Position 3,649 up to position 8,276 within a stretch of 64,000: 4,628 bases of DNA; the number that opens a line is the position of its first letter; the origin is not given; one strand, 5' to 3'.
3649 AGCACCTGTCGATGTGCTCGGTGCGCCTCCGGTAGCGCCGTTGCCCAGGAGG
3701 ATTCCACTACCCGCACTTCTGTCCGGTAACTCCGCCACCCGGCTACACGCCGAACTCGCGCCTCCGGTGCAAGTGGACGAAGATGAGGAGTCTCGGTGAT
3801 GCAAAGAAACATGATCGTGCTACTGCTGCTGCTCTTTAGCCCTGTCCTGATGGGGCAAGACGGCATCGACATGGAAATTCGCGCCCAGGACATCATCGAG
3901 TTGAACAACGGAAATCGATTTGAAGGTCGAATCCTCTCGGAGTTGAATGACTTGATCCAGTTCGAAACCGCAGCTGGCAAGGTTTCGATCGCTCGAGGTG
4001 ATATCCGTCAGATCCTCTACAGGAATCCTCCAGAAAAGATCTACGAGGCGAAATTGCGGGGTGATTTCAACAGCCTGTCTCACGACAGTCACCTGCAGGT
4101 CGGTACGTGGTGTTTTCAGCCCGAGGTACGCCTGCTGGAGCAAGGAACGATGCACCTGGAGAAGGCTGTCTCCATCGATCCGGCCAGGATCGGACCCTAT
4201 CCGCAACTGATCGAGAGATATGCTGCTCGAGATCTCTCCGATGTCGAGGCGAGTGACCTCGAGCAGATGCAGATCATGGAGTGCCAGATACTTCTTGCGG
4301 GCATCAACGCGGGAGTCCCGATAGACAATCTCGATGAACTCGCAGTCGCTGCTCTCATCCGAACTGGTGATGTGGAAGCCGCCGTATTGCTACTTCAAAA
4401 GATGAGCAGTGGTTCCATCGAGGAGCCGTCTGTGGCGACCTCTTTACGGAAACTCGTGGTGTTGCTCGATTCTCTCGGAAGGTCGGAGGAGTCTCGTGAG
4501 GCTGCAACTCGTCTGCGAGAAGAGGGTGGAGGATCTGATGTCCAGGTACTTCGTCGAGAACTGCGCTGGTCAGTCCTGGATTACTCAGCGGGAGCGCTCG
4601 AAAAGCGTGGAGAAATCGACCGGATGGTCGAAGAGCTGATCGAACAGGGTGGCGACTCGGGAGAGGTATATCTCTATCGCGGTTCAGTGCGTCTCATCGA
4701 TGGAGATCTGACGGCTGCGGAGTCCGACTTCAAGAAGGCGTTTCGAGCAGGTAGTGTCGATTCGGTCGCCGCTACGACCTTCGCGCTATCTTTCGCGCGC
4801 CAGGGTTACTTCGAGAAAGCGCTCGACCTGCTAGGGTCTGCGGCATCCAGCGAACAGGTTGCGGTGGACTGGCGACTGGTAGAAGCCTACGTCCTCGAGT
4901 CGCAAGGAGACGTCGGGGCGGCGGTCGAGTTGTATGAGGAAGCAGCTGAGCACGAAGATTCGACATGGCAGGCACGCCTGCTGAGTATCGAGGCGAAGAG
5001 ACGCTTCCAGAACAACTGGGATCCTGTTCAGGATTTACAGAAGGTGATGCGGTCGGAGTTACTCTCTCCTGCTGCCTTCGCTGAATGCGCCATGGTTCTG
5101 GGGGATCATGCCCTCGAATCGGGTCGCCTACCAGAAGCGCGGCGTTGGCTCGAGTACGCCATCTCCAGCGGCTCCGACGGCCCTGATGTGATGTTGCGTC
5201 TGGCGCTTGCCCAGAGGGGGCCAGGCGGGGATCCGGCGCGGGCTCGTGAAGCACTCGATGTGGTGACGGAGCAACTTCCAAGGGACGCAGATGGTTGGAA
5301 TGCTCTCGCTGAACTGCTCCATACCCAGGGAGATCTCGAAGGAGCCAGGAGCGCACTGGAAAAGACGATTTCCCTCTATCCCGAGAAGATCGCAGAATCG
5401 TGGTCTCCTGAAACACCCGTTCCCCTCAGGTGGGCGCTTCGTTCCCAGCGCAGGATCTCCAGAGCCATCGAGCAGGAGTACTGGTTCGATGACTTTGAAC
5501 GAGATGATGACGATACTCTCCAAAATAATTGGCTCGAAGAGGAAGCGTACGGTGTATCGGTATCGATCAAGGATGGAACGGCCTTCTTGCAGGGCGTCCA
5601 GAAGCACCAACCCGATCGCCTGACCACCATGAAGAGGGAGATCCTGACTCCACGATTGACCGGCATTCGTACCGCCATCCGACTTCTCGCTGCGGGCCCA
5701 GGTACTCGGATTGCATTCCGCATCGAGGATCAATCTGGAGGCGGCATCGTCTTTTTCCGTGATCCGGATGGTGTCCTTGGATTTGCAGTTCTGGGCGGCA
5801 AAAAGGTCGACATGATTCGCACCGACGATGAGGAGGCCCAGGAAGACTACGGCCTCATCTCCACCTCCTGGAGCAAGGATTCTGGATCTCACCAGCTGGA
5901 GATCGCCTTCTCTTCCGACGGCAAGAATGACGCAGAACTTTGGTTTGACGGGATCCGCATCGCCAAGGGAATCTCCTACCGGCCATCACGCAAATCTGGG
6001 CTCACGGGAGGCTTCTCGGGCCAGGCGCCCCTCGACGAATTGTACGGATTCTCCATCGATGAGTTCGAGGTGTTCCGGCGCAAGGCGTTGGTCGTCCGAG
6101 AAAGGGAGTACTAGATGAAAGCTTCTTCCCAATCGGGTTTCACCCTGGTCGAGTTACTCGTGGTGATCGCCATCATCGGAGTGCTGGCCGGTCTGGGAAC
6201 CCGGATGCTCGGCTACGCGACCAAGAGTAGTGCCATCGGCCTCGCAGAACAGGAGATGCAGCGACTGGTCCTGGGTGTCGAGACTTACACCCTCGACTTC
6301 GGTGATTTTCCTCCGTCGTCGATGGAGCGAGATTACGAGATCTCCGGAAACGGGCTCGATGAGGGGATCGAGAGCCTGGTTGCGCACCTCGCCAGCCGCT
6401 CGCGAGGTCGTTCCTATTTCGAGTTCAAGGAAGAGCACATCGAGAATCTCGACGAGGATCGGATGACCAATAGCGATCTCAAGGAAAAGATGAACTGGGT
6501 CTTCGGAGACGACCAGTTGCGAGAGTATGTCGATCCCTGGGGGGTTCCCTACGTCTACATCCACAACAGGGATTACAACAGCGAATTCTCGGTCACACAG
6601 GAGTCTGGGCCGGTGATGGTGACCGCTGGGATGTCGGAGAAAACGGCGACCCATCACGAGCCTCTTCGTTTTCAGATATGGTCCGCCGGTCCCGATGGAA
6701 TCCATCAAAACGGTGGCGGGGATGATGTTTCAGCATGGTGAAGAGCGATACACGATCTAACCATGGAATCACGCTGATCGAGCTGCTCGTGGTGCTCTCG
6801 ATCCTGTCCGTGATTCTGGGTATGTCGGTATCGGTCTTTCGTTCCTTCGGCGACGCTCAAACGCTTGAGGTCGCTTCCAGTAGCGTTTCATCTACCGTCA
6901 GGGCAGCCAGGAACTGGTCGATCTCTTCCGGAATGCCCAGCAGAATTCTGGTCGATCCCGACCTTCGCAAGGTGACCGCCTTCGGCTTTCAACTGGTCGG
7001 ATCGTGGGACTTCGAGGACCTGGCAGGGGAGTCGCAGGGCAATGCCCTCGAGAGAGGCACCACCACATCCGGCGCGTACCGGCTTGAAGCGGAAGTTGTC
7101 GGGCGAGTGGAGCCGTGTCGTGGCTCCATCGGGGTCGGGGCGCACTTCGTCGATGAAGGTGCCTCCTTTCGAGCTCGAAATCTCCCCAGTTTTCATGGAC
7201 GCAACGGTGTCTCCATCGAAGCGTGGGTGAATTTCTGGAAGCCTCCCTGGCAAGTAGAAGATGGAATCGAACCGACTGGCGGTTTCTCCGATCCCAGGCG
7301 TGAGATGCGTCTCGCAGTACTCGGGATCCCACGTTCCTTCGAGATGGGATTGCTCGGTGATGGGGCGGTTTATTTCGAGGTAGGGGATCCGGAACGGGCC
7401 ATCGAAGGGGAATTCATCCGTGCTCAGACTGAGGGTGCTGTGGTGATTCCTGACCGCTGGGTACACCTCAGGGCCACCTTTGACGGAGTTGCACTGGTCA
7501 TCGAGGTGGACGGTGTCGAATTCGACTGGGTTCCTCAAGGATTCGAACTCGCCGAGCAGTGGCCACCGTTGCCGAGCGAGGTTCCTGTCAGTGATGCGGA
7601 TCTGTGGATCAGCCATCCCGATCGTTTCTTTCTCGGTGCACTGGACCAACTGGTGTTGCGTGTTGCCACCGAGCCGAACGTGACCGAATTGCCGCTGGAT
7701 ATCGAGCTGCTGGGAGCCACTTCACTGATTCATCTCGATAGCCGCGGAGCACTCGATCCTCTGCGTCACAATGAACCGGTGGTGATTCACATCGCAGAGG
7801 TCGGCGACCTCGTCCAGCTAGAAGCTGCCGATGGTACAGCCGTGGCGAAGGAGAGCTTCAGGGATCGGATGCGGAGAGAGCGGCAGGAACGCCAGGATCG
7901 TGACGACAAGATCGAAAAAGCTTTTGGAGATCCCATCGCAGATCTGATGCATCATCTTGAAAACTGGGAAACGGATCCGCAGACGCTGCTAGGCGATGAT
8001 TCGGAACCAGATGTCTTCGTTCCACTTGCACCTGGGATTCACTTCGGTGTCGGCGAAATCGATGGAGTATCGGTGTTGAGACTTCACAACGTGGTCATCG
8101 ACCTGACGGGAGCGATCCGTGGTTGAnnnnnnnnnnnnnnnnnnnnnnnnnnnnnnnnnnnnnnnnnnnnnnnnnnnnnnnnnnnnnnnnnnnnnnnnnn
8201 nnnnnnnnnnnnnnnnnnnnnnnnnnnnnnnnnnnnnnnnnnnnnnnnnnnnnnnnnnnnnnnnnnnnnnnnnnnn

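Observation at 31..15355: Ten-gene translationally coupled pseudopilus/assembly operon without secretin, ATPase or platform genes nearby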

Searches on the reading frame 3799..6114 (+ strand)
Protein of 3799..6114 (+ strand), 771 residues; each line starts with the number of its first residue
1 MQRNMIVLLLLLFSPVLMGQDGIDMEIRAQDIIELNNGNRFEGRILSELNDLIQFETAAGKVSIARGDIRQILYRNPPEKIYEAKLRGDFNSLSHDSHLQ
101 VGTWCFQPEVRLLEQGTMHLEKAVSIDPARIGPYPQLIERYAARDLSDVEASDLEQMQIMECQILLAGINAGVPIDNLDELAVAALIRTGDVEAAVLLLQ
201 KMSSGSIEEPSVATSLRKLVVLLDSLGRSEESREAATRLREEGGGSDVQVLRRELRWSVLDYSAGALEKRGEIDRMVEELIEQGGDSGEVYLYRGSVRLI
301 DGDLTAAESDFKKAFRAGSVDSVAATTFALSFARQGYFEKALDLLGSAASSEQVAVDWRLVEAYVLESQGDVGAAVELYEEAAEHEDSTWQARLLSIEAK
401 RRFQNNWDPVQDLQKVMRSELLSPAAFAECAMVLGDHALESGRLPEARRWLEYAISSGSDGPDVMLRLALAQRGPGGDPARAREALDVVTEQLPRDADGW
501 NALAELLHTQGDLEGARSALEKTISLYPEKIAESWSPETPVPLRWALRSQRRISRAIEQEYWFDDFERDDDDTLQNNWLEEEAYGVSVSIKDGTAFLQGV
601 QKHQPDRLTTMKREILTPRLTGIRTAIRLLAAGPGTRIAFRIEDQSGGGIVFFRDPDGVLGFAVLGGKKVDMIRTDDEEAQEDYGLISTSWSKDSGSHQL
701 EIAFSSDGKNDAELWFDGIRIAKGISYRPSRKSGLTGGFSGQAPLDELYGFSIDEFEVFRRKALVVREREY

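Call 4: search_protein_families(library=pfam, proteins=[window:3799-6114:+], max_evalue=0.1)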
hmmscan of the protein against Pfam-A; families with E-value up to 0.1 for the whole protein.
window:3799-6114:+ (771 aa): 19 families
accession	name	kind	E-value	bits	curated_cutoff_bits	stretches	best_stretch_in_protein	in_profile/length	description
PF13432.12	TPR_16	-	3.9e-20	72.4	32.7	2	477-528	11-62/65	Tetratricopeptide repeat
PF07719.23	TPR_2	-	1.7e-12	46.9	27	1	497-529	1-33/34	Tetratricopeptide repeat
PF13428.12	TPR_14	-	8.8e-11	41.8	23.5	1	498-529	2-33/44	Tetratricopeptide repeat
PF14559.12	TPR_19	-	1.5e-10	41.7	25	2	477-525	5-53/68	Tetratricopeptide repeat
PF13181.12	TPR_8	-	1.9e-08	34.3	25.7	1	497-529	1-33/34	Tetratricopeptide repeat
PF13424.12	TPR_12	-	4.8e-08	33.5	30.1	0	484-528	28-76/77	Tetratricopeptide repeat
PF13174.12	TPR_6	-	5.7e-08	33.3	26.3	1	463-494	1-31/33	Tetratricopeptide repeat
PF00515.34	TPR_1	-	5e-07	29.7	27.8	1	497-529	1-33/34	Tetratricopeptide repeat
PF23914.1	TPR_CcmH_CycH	-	2.8e-05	24.5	42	1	412-528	34-152/158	Cytochrome c-type biogenesis protein H TPR domain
PF13431.12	TPR_17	-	3e-05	24.4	24.4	1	489-517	5-33/34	Tetratricopeptide repeat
PF07721.20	TPR_4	-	4.5e-05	24.1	27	2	502-521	6-25/26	Tetratricopeptide repeat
PF20308.4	TPR-S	-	0.0003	21.8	27.6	0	446-529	4-84/102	Tetratricopeptide Repeats-Sensor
PF13176.12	TPR_7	-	0.00053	20.3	27.9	0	364-385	7-30/36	Tetratricopeptide repeat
PF13374.12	TPR_10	-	0.0012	19.3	27.5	0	501-527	6-32/42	Tetratricopeptide repeat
PF17874.7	TPR_MalT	-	0.0021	17.9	45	0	177-281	203-304/336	MalT-like TPR region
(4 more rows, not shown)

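Call 11: search_protein_families(library=ncbifam, proteins=[window:3799-6114:+], max_evalue=0.1)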
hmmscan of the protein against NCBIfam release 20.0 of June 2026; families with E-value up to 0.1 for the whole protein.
window:3799-6114:+ (771 aa): 15 families
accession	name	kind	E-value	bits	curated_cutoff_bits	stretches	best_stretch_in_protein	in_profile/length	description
TIGR02917.1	PEP_TPR_lipo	equivalog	1.2e-15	56.5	312.2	2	364-533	64-229/899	XrtA/PEP-CTERM system TPR-repeat protein PrsT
NF040959.1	MamA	equivalog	7.3e-08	32.1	200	1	277-384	60-167/204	magnetosome protein MamA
TIGR02521.1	type_IV_pilW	equivalog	2.8e-07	30.3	154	1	477-530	45-98/234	type IV pilus biogenesis/stability protein PilW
TIGR00540.1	TPR_hemY_coli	hypoth_equivalog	1.2e-06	27.5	142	1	291-433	86-229/385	heme biosynthesis-associated TPR protein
NF033920.0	C39_PA2778_fam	equivalog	1.7e-06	27.6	150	1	401-526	128-253/255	PA2778 family cysteine peptidase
NF052415.1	T3SS_chap_SctY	equivalog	3.1e-06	27.6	70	1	432-525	10-105/106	type III secretion apparatus assembly chaperone SctY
TIGR00756.2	PPR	repeat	0.00075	19.5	20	0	184-208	8-32/35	pentatricopeptide repeat protein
NF033758.1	gliding_GltE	equivalog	0.0032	16.5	225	0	413-516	71-173/411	adventurous gliding motility TPR repeat lipoprotein GltE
NF008757.0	PRK11788.1-5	equivalog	0.0047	16.1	363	1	331-460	189-314/388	lipopolysaccharide assembly protein LapB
NF047371.1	FlcA_CTERM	equivalog_domain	0.005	15.4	300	0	280-390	430-541/646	periplasmic flagellar collar protein FlcA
TIGR02795.1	tol_pal_ybgF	equivalog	0.016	15.8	90.1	0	492-530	71-109/119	tol-pal system protein YbgF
NF041881.1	PTPDL_fam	equivalog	0.023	13.8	200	1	31-82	13-69/339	PTPDL family protein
NF047433.1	Lepto_7_Nterm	domain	0.043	13.5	43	0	31-76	16-62/63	LA_0442/LA_0875 N-terminal domain-containing protein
TIGR03939.1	PGA_TPR_OMP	equivalog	0.054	11.7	366.65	0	320-386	118-184/800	poly-beta-1,6 N-acetyl-D-glucosamine export porin PgaA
NF040561.1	PrimPol_Msp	equivalog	0.068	11.7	200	0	477-521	39-89/515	CRISPR-associated primase-polymerase type A1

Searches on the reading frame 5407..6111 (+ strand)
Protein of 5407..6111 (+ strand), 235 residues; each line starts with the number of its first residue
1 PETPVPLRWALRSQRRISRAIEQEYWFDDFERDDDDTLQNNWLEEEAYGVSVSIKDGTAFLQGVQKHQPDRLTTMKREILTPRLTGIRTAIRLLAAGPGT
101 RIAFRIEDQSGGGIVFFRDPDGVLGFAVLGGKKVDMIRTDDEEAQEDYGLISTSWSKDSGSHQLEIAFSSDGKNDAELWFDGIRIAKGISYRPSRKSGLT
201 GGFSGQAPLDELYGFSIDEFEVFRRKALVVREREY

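Call 87: search_solved_structures(query=A8, max_evalue=10)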
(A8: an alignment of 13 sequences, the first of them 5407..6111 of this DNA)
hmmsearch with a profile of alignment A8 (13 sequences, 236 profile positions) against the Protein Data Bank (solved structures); distinct sequences matched with E-value up to 10: 1.
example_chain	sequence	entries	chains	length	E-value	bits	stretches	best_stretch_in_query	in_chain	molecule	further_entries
3k0t_A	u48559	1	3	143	0.33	13.8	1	159-212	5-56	Endoribonuclease L-PSP, putative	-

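Call 88: search_protein_families(library=pfam, alignment_id=A8, max_evalue=1)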
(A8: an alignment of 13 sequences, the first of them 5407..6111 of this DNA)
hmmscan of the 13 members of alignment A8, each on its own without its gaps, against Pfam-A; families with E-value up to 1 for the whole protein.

A. member 1, window:5407-6111:+ (235 aa): 0 families

B. families by the number of members that match (of 13 scanned): 1 family
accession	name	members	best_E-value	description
PF22077.1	C2c1_Nuc-II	1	0.072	CRISPR-associated endonuclease C2c1 Nuc-II domain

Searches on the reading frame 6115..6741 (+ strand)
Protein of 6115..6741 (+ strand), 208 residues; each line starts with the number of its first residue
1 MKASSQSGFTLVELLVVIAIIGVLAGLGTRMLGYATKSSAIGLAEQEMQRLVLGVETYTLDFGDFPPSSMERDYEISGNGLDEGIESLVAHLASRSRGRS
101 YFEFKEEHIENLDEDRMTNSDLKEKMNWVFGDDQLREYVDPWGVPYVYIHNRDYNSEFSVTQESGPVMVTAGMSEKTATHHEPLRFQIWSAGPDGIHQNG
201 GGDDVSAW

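Call 4: search_protein_families(library=pfam, proteins=[window:6115-6741:+], max_evalue=0.1)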
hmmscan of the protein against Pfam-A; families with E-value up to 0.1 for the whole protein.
window:6115-6741:+ (208 aa): 2 families
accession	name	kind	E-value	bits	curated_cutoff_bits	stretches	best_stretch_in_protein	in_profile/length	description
PF07963.17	N_methyl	-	1.7e-08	34.1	21.2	1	4-27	2-25/27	Prokaryotic N-terminal methylation motif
PF08334.16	T2SSG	-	8.5e-05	23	21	0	136-154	64-82/108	Type II secretion system (T2SS), protein G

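Call 11: search_protein_families(library=ncbifam, proteins=[window:6115-6741:+], max_evalue=0.1)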
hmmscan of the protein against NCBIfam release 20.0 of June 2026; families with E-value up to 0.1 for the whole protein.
window:6115-6741:+ (208 aa): 14 families
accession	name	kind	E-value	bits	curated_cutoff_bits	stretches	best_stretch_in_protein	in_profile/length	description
TIGR01710.1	typeII_sec_gspG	equivalog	1.7e-11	44.3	88.85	1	7-68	1-62/134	type II secretion system major pseudopilin GspG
TIGR02532.1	IV_pilin_GFxxxE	domain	3.1e-08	33.1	16.3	1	6-28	1-23/24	prepilin-type N-terminal cleavage/methylation domain-containing protein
TIGR01708.2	typeII_sec_gspH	equivalog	4e-07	30.2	80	1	6-52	1-44/169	type II secretion system minor pseudopilin GspH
TIGR02596.1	TIGR02596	subfamily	1.6e-05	25.1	70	1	9-43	1-35/196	Verru_Chthon cassette protein D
NF007862.0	PRK10574.1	equivalog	1.8e-05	24.9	138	1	5-32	3-30/145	prepilin peptidase-dependent pilin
NF007800.0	PRK10506.1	equivalog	0.00055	19.8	158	1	4-31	6-33/163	prepilin peptidase-dependent protein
TIGR01711.1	gspJ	equivalog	0.00089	19.1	64.85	1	8-69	2-64/192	type II secretion system minor pseudopilin GspJ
NF041775.1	typeIV_PilA_Myxo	equivalog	0.0011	18.9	400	1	7-27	11-31/214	type IV pilin protein PilA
NF040999.1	pilin_ComGC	equivalog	0.0019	18.4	75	1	6-24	1-19/84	competence type IV pilus major pilin ComGC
NF041013.1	T4P_ComGE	equivalog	0.016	15.3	49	1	7-51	4-48/83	competence type IV pilus minor pilin ComGE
TIGR02599.1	TIGR02599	subfamily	0.06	12.6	256.5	1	8-36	1-29/361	Verru_Chthon cassette protein C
TIGR01707.1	gspI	equivalog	0.085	13.4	44.35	0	8-67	1-59/101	type II secretion system minor pseudopilin GspI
NF038304.1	EPS_HpsC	equivalog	0.094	12.3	200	0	3-49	17-67/318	hormogonium polysaccharide secretion pseudopilin HpsC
NF041002.1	pilin_ComGF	equivalog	0.099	12.9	80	0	6-39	1-34/139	competence type IV pilus minor pilin ComGF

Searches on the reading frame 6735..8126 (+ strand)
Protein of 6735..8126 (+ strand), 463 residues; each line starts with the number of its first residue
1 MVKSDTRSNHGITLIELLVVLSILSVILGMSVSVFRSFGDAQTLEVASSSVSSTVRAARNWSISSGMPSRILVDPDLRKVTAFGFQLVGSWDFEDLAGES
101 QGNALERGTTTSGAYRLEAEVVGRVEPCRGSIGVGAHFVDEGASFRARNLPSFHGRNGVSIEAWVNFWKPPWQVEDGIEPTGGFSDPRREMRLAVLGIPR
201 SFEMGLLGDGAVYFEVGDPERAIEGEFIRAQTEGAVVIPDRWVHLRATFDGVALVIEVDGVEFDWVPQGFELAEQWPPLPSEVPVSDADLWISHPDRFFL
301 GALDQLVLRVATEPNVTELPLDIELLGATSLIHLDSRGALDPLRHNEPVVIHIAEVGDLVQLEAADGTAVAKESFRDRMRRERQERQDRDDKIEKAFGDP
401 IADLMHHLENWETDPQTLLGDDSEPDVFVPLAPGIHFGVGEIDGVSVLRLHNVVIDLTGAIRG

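Call 4: search_protein_families(library=pfam, proteins=[window:6735-8126:+], max_evalue=0.1)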
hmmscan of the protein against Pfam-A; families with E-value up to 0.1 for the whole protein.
window:6735-8126:+ (463 aa): 2 families
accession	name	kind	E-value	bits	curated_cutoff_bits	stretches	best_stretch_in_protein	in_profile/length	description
PF07963.17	N_methyl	-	8.3e-07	28.8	21.2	1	7-31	2-26/27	Prokaryotic N-terminal methylation motif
PF13385.13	Laminin_G_3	-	3.1e-05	24.6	27.6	1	149-306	11-138/151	Concanavalin A-like lectin/glucanases superfamily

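Call 11: search_protein_families(library=ncbifam, proteins=[window:6735-8126:+], max_evalue=0.1)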
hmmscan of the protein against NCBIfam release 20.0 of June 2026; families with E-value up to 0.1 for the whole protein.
window:6735-8126:+ (463 aa): 12 families
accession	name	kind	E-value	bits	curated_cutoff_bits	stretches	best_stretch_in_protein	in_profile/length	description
TIGR01708.2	typeII_sec_gspH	equivalog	6.9e-06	26.2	80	1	10-76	2-68/169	type II secretion system minor pseudopilin GspH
NF047827.1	T3SSXpsH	equivalog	1e-05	25.4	160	1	11-80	2-71/145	type II secretion system protein XpsH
TIGR02596.1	TIGR02596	subfamily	2.4e-05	24.5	70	1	13-61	2-50/196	Verru_Chthon cassette protein D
TIGR02532.1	IV_pilin_GFxxxE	domain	0.0002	21.1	16.3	1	11-30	3-22/24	prepilin-type N-terminal cleavage/methylation domain-containing protein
NF007800.0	PRK10506.1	equivalog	0.00095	19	158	1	6-52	5-51/163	prepilin peptidase-dependent protein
NF041013.1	T4P_ComGE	equivalog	0.0047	17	49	1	8-35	2-29/83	competence type IV pilus minor pilin ComGE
NF040982.1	ComGD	equivalog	0.035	14.5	70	1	11-77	3-69/139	competence type IV pilus minor pilin ComGD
TIGR02599.1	TIGR02599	subfamily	0.043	13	256.5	1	11-59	1-46/361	Verru_Chthon cassette protein C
NF041002.1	pilin_ComGF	equivalog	0.054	13.7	80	1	10-44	2-36/139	competence type IV pilus minor pilin ComGF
TIGR01710.1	typeII_sec_gspG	equivalog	0.056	13.5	88.85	1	11-56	2-47/134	type II secretion system major pseudopilin GspG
NF040999.1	pilin_ComGC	equivalog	0.069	13.4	75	0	10-29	2-21/84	competence type IV pilus major pilin ComGC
NF007862.0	PRK10574.1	equivalog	0.088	12.9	138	0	9-37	4-32/145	prepilin peptidase-dependent pilin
